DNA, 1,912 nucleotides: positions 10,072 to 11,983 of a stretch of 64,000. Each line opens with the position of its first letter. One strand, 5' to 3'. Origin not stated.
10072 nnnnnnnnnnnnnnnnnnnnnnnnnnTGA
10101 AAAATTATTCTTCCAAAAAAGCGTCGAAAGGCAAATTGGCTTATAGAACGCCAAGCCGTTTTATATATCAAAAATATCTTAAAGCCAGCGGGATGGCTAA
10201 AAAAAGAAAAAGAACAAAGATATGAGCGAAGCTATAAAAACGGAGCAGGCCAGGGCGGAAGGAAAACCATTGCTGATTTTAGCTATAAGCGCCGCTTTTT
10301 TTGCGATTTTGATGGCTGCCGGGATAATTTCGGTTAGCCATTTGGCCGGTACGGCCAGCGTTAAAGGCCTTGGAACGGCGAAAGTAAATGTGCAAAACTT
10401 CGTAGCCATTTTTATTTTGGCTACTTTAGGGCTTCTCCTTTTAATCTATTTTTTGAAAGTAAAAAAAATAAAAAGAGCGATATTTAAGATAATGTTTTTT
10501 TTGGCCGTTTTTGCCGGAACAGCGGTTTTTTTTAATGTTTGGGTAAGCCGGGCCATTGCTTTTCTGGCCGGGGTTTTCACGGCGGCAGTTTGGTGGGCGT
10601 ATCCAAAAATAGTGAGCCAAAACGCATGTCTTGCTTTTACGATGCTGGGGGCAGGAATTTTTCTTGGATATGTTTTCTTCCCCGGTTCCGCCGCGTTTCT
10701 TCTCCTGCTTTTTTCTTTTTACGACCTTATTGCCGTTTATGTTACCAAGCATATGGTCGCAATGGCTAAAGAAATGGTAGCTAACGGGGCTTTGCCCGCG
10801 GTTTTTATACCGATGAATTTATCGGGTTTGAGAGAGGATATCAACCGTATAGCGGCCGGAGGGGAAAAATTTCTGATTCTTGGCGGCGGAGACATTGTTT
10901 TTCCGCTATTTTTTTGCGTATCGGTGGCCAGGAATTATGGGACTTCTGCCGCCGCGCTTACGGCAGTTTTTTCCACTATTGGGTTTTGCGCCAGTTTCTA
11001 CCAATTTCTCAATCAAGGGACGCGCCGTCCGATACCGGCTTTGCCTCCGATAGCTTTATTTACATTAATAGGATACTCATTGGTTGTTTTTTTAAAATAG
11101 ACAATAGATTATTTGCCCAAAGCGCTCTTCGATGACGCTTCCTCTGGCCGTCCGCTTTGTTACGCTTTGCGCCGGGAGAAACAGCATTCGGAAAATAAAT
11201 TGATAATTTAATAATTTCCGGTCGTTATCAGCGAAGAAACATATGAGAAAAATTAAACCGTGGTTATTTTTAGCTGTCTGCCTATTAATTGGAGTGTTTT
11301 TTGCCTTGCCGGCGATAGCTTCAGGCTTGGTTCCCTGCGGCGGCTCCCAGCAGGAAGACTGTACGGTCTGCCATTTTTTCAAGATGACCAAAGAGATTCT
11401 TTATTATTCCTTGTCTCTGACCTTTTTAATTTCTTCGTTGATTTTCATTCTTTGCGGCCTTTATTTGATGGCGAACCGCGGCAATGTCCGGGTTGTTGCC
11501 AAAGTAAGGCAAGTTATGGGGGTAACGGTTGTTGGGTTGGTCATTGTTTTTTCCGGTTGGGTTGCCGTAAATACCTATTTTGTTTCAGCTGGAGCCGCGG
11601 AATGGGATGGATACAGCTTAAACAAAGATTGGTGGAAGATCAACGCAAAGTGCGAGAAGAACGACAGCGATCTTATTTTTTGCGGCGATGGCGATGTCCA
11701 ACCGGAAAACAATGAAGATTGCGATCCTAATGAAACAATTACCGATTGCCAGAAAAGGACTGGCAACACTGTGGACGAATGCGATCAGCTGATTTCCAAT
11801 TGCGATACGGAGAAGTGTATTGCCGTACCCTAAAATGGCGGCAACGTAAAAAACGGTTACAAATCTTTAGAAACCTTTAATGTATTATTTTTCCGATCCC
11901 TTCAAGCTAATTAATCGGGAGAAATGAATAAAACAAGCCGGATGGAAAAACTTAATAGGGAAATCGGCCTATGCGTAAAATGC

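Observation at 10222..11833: Presenilin-type GxGD intramembrane protease encoded next to a T4SS-pilin-like protein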

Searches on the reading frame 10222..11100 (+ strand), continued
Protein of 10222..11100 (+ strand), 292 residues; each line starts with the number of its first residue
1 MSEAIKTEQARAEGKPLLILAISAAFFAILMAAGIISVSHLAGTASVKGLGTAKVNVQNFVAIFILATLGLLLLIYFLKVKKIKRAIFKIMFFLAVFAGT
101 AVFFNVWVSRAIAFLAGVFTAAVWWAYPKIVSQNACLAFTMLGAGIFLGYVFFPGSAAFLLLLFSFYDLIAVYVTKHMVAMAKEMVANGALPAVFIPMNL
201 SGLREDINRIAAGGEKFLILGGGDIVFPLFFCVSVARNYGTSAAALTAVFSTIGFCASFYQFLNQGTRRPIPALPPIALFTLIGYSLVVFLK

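Call 17: find_encoding_contigs(protein=P0004, flank=6000, max_places=4)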
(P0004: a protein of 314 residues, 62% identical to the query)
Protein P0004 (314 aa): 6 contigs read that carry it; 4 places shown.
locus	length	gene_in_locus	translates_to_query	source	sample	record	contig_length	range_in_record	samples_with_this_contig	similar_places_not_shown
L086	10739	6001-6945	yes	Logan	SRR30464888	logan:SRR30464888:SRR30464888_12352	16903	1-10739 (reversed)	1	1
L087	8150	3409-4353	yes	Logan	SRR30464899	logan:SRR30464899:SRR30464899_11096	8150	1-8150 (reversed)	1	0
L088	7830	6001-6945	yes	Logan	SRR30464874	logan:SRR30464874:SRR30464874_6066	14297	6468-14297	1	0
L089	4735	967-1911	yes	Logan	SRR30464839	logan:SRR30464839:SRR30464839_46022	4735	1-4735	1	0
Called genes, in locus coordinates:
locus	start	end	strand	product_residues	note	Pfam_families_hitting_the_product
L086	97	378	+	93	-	-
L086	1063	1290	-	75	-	-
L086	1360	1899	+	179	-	-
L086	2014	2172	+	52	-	-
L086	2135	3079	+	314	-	PF01784:DUF34_NIF3 (faint)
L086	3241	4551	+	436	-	PF00768:Peptidase_S11, PF13354:Beta-lactamase2 (weak)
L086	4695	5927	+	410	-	PF00438:S-AdoMet_synt_N, PF02772:S-AdoMet_synt_M, PF02773:S-AdoMet_synt_C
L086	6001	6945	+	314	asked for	PF04258:Peptidase_A22B, PF06550:SPP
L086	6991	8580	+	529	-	-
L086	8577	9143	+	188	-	PF03167:UDG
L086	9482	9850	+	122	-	PF06262:Zincin_1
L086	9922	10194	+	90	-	-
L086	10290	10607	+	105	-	-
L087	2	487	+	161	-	?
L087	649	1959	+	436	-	PF00768:Peptidase_S11, PF13354:Beta-lactamase2 (weak)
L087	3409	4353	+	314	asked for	PF04258:Peptidase_A22B, PF06550:SPP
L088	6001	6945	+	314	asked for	PF04258:Peptidase_A22B, PF06550:SPP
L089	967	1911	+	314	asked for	PF04258:Peptidase_A22B, PF06550:SPP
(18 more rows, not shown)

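Call 22: find_encoding_contigs(protein=P0002, flank=6000, max_places=3)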
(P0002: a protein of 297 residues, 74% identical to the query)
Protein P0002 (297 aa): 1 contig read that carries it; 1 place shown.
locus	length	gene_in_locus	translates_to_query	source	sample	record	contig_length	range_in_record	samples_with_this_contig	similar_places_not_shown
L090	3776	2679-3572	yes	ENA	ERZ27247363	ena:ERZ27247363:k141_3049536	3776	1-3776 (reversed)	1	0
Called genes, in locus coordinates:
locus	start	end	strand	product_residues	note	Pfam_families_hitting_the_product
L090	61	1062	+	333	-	PF02113:Peptidase_S13 (faint), PF13354:Beta-lactamase2 (weak), PF00768:Peptidase_S11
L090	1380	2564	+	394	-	PF00438:S-AdoMet_synt_N, PF02772:S-AdoMet_synt_M, PF02773:S-AdoMet_synt_C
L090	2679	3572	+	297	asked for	PF06550:SPP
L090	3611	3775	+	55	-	?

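Call 23: find_encoding_contigs(protein=P0006, flank=6000, max_places=3)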
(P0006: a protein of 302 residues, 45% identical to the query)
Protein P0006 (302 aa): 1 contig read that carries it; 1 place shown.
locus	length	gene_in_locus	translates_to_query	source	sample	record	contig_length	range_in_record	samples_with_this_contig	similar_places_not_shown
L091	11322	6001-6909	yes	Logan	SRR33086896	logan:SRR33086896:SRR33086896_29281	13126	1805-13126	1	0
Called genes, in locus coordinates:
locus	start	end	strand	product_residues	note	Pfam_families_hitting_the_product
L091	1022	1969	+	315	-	PF01784:DUF34_NIF3 (faint)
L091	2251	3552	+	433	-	PF00768:Peptidase_S11, PF13354:Beta-lactamase2 (weak)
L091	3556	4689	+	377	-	PF05559:DUF763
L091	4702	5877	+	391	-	PF00438:S-AdoMet_synt_N, PF02772:S-AdoMet_synt_M, PF02773:S-AdoMet_synt_C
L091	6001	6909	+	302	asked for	PF06550:SPP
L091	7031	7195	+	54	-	-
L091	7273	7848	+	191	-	PF03167:UDG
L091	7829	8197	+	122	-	PF06262:Zincin_1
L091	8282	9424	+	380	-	PF10103:Zincin_2 (faint)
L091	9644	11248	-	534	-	PF23613:ELP3_N (weak), PF04055:Radical_SAM, PF16199:Radical_SAM_C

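Call 27: search_protein_families(library=pfam, proteins=[L086:6991-8580:+], max_evalue=10)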
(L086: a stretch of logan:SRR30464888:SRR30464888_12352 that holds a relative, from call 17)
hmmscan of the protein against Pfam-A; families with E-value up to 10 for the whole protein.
L086:6991-8580:+ (529 aa): 2 families
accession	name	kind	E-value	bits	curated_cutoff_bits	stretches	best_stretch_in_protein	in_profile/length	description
PF18895.5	T4SS_pilin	-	0.0095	16.4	26.6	1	36-98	8-69/71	Type IV secretion system pilin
PF13948.11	DUF4215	-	0.23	12.2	27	2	178-200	15-36/47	Domain of unknown function (DUF4215)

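Call 48: predict_structure(alignment_id=A1)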
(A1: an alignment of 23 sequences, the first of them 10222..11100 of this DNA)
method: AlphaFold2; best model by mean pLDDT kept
length: 292 residues; sequences in the alignment: 23
mean_pLDDT: 85.0   pTM: 0.84
mean pLDDT of the five models: 85.0, 85.0, 84.5, 83.2, 82.9
residues with pLDDT >= 90: 149; 70-90: 111; 50-70: 12; < 50: 20
segments of 3 or more residues with pLDDT < 50: 1-13, 45-49
pLDDT, mean of each block of 10 residues (from residue 1): 37 67 93 91 51 73 91 86 88 93 90 94 91 93 92 93 95 86 80 81 81 67 93 94 97 95 81 94 96 90
secondary structure, 60 per line:
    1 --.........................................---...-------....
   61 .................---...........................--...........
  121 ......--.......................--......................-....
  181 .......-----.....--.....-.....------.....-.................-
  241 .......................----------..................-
elements in order: H3-43 H57-77 H81-107 H110-126 H130-151 H154-175 H177-187 E193-197 H200-204 H207-210 E217-221 H223-239 H241-263 H274-291

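Call 52: fold_search(model_id=the predicted structure, library=pdb)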
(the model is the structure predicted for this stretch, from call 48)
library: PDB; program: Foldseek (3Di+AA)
matches with E <= 10: 322; with E <= 0.001: 15
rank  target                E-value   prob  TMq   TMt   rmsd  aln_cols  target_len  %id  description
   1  9k92                  3.1e-06  1.00  0.59  0.62   5.8       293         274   18  Cryo-EM structure of human signal peptide peptidase like 2A (SPPL2a) (released 2025-10-29)
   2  9k93                  1.2e-05  1.00  0.56  0.57   5.7       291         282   18  Cryo-EM structure of human signal peptide peptidase like 2A (SPPL2a) in complex with L685,458 (released 2025-10-29)
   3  4hyg_C                3.0e-05  1.00  0.56  0.67   6.5       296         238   20  Structure of a presenilin family intramembrane aspartate protease in C222 space group (released 2012-12-19)
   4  4hyg_B                5.4e-05  1.00  0.60  0.69   6.3       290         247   19  Structure of a presenilin family intramembrane aspartate protease in C222 space group (released 2012-12-19)
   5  4hyc_A                7.7e-05  1.00  0.58  0.67   7.7       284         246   21  Structure of a presenilin family intramembrane aspartate protease in P2 space group (released 2012-12-19)
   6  4y6k_B                8.8e-05  1.00  0.58  0.68   6.0       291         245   20  Complex structure of presenilin homologue PSH bound to an inhibitor (released 2015-03-18)
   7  6lqg_B                9.2e-05  1.00  0.63  0.60   5.5       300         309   18  Human gamma-secretase in complex with small molecule Avagacestat (released 2021-01-27)
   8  8oqz_B                1.5e-04  1.00  0.66  0.63   5.2       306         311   16  Structure of human gamma-secretase PSEN1 APH-1B isoform reconstituted into lipid nanodisc in complex with Ab46 (released 2024-04-24)
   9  6iyc_B                1.7e-04  1.00  0.67  0.63   5.3       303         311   16  Recognition of the Amyloid Precursor Protein by Human gamma-secretase (released 2019-01-23)
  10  4hyg_D                1.7e-04  1.00  0.55  0.66   7.6       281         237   20  Structure of a presenilin family intramembrane aspartate protease in C222 space group (released 2012-12-19)
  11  6idf_B                2.3e-04  1.00  0.65  0.62   5.9       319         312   15  Cryo-EM structure of gamma secretase in complex with a Notch fragment (released 2018-12-26)
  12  6lr4_B                3.0e-04  1.00  0.65  0.62   5.3       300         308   17  Molecular basis for inhibition of human gamma-secretase by small molecule (released 2021-01-27)
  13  7c9i_B                4.3e-04  1.00  0.63  0.61   5.4       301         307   18  Human gamma-secretase in complex with small molecule L-685,458 (released 2021-01-27)
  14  8x53_B                5.9e-04  1.00  0.65  0.62   4.8       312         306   18  Cryo-EM structure of human gamma-secretase in complex with Abeta46 (released 2024-05-29)
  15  9k95_B                7.4e-04  1.00  0.64  0.62   4.9       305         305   17  Cryo-EM structure of human gamma-secretase in complex with compound E (released 2025-10-29)
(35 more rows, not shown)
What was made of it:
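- Closest known: Archaeal presenilin homologue PSH / MCMJR1. Same: Nine-TM fold, Foldseek probability 1.0 (call 52).
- Closest known: Eukaryotic signal peptide peptidase, SPPL2a and presenilin-1. Same: They are top structural hits with TM-scores of 0.56-0.67 (call 52).
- The closest fold hit is SPPL2a (call 52). The model is confident and has the full presenilin fold (calls 48, 52).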

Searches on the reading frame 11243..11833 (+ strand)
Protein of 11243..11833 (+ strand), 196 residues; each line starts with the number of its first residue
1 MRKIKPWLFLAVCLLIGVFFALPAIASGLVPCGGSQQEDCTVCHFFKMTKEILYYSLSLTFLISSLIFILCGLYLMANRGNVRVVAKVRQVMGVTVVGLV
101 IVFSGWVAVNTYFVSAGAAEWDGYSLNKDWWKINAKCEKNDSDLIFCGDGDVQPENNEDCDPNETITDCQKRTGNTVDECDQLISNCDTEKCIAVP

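Call 3: search_protein_families(library=pfam, proteins=[window:11243-11833:+], max_evalue=1)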
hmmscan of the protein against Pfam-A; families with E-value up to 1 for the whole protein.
window:11243-11833:+ (196 aa): 5 families
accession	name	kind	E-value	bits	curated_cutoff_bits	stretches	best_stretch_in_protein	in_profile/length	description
PF10320.15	7TM_GPCR_Srsx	-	0.0024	17.8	24.1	1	2-113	97-207/257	Serpentine type 7TM GPCR chemoreceptor Srsx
PF23629.1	Death_MADD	-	0.03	14.8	27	1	62-101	31-70/76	MAP kinase-activating death domain protein death domain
PF22571.1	LiaI-LiaF-TM_PspC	-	0.057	13.6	27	1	8-105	39-134/142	PspC transmembrane region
PF04956.18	TrbC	-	0.35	11.6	27.9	1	6-105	10-91/98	TrbC/VIRB2 pilin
PF11992.13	TgpA_N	-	0.69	9.3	30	0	8-36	167-195/333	TgpA N-terminal domain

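Call 4: search_protein_families(library=ncbifam, proteins=[window:11243-11833:+], max_evalue=1)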
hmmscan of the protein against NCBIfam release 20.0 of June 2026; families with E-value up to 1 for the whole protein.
window:11243-11833:+ (196 aa): 1 family
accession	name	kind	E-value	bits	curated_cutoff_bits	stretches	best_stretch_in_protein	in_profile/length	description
NF000145.1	vanZ-F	exception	0.014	15.7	375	1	42-115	23-91/206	glycopeptide resistance protein VanZ-F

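Call 6: search_solved_structures(query=window:11243-11833:+, max_evalue=10, show_alignments=1)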
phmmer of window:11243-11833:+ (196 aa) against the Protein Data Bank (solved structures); distinct sequences matched with E-value up to 10: 1.
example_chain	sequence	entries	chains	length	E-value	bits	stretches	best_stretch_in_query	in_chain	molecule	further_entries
2kr3_A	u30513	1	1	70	0.6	13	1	125-142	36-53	Spectrin alpha chain, brain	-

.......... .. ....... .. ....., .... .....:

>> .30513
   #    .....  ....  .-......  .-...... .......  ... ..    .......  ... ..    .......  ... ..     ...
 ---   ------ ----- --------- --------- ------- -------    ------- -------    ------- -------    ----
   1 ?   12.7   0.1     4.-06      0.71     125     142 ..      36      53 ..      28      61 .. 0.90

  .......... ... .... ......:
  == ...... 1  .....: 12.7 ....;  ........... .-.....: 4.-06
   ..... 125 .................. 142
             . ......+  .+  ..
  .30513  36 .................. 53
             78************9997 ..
